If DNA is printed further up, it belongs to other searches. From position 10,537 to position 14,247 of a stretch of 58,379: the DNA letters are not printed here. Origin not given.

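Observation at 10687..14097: HdrA with a complete GltD/NfnB-like NAD(P)H module nested inside it, in an MvhADG-HdrBC context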

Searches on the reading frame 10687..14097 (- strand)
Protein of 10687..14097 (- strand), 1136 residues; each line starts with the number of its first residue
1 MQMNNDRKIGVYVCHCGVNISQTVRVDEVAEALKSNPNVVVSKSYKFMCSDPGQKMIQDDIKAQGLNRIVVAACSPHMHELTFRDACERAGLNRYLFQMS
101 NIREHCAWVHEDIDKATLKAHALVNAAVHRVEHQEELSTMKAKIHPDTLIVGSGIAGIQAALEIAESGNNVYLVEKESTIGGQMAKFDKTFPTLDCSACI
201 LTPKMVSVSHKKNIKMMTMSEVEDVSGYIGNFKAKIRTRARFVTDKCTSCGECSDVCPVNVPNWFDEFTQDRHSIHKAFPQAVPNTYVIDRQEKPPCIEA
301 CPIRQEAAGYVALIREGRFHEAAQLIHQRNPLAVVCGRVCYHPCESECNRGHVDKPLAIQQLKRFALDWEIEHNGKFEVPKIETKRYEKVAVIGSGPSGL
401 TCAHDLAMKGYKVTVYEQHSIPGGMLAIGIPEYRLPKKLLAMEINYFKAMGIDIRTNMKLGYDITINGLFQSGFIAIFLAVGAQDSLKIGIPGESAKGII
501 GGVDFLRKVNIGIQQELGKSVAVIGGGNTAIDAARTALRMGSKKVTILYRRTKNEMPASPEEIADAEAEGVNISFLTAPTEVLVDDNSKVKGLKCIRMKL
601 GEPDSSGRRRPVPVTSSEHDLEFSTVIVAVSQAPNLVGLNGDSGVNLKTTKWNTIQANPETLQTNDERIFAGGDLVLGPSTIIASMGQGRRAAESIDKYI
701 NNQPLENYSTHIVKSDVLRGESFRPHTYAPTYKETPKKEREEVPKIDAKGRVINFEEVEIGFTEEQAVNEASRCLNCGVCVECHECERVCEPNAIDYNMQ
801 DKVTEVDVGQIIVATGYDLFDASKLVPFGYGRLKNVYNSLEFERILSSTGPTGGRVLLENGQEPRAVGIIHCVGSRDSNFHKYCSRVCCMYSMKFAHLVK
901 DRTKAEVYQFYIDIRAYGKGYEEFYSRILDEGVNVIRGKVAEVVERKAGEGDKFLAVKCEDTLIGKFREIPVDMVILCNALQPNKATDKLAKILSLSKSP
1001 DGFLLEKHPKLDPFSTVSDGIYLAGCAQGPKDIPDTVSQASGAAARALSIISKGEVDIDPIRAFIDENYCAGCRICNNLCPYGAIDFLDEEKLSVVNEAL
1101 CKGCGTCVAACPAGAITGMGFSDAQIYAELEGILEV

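Call 4: search_protein_families(library=pfam, proteins=[window:10687-14097:-], max_evalue=0.01)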
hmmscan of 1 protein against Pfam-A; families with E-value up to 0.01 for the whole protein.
window:10687-14097:- (1136 aa): 30 families (the best 25 are shown)
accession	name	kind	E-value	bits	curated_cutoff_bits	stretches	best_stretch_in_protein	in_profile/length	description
PF07992.20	Pyr_redox_2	-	6e-42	144.5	26.1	2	389-689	2-291/291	Pyridine nucleotide-disulphide oxidoreductase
PF14691.11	Fer4_20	-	5.5e-23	81.4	25.8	2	294-373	29-111/113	Dihydroprymidine dehydrogenase domain II, 4Fe-4S cluster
PF13450.12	NAD_binding_8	-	2.3e-19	69.9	21.9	2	392-426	1-35/68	NAD(P)-binding Rossmann-like domain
PF12831.13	FAD_oxidored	-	3.5e-17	63.2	27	2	147-185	1-39/416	FAD dependent oxidoreductase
PF00037.32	Fer4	-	1.1e-16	60.3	21.1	3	1095-1117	2-24/24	4Fe-4S binding domain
PF00070.33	Pyr_redox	-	5.3e-15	56.1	22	2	520-594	1-78/82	Pyridine nucleotide-disulphide oxidoreductase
PF01266.30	DAO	-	7e-14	52.5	27.9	2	389-424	1-37/353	FAD dependent oxidoreductase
PF13738.12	Pyr_redox_3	-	2.5e-13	50.4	30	1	518-555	164-200/305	Pyridine nucleotide-disulphide oxidoreductase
PF00890.30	FAD_binding_2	-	1.1e-12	48.4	20.4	2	147-185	1-39/414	FAD binding domain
PF12838.12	Fer4_7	-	5.1e-12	46.5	27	2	1070-1115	2-52/52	4Fe-4S dicluster domain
PF13484.11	Fer4_16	-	8e-11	43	30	1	1101-1119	2-20/66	4Fe-4S double cluster binding domain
PF14697.11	Fer4_21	-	1.6e-10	41.4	35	2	1063-1117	1-58/59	4Fe-4S dicluster domain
PF01946.23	Thi4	-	3.2e-10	40.1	26.2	1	389-426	19-57/235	Thi4 family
PF12837.12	Fer4_6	-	4.7e-10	39.4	25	3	1095-1116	3-24/24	4Fe-4S binding domain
PF03486.20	HI0933_like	-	1.3e-09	38.3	50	2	389-424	2-37/244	HI0933-like protein Rossmann domain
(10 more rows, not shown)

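Call 5: search_protein_families(library=ncbifam, proteins=[window:10687-14097:-], max_evalue=0.001)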
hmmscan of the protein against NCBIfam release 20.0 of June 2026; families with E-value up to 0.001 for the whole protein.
window:10687-14097:- (1136 aa): 180 families (the best 25 are shown)
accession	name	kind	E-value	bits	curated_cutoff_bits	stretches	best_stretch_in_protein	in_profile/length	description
NF040770.1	hetero_SS_HdrA2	exception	2.1e-242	806.6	1100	2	766-1135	277-642/777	CoB-CoM heterodisulfide reductase HdrA2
NF041778.1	hetero_SS_HdrA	equivalog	1.8e-183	611.4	1400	2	780-1135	300-652/771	ferredoxin:CoB-CoM heterodisulfide reductase subunit HdrA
NF041891.1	hdrA_Methbact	equivalog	1e-175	586.1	1300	3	775-1135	282-637/762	ferredoxin:CoB-CoM heterodisulfide reductase subunit HdrA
NF009410.0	PRK12771.1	subfamily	2e-160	535.1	516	1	270-810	23-544/566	NAD(P)-binding protein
NF009454.0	PRK12814.1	equivalog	6.5e-140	467.5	916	1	295-787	102-581/657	putative NADPH-dependent glutamate synthase small subunit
NF009414.0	PRK12778.1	equivalog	7.8e-138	460.9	1103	2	293-702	335-751/752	bifunctional dihydroorotate dehydrogenase B NAD binding subunit/NADPH-dependent glutamate synthase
TIGR01316.1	gltA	equivalog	1.3e-122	409.9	471.75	2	292-700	33-449/449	NADPH-dependent glutamate synthase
TIGR01318.1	gltD_gamma_fam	subfamily_domain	6.4e-100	334.9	482.95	2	295-700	48-465/467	glutamate synthase, small subunit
NF010590.0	PRK13984.1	equivalog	4.6e-98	328.9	946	2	297-703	198-609/611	putative oxidoreductase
TIGR03315.1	Se_ygfK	equivalog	1.1e-97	327.7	835.3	1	296-794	446-900/1012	putative selenate reductase subunit YgfK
NF009408.0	PRK12769.1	equivalog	1.5e-95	320.7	1003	2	294-703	233-654/659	formate-dependent uric acid utilization protein AegA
NF009413.0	PRK12775.1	equivalog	1.8e-92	310.8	1895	2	293-703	337-757/1006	putative trifunctional 2-polyprenylphenol hydroxylase/glutamate synthase subunit beta/ferritin domain-containing protein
NF009451.0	PRK12809.1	equivalog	6.6e-86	289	1154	1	292-696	214-630/639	formate-dependent uric acid utilization protein YgfT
NF009415.0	PRK12779.1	equivalog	2.2e-81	274.1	1519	1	296-706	209-632/944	putative bifunctional glutamate synthase subunit beta/2-polyprenylphenol hydroxylase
NF009409.0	PRK12770.1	subfamily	2.2e-68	230.9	343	1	382-703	13-353/360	putative glutamate synthase subunit beta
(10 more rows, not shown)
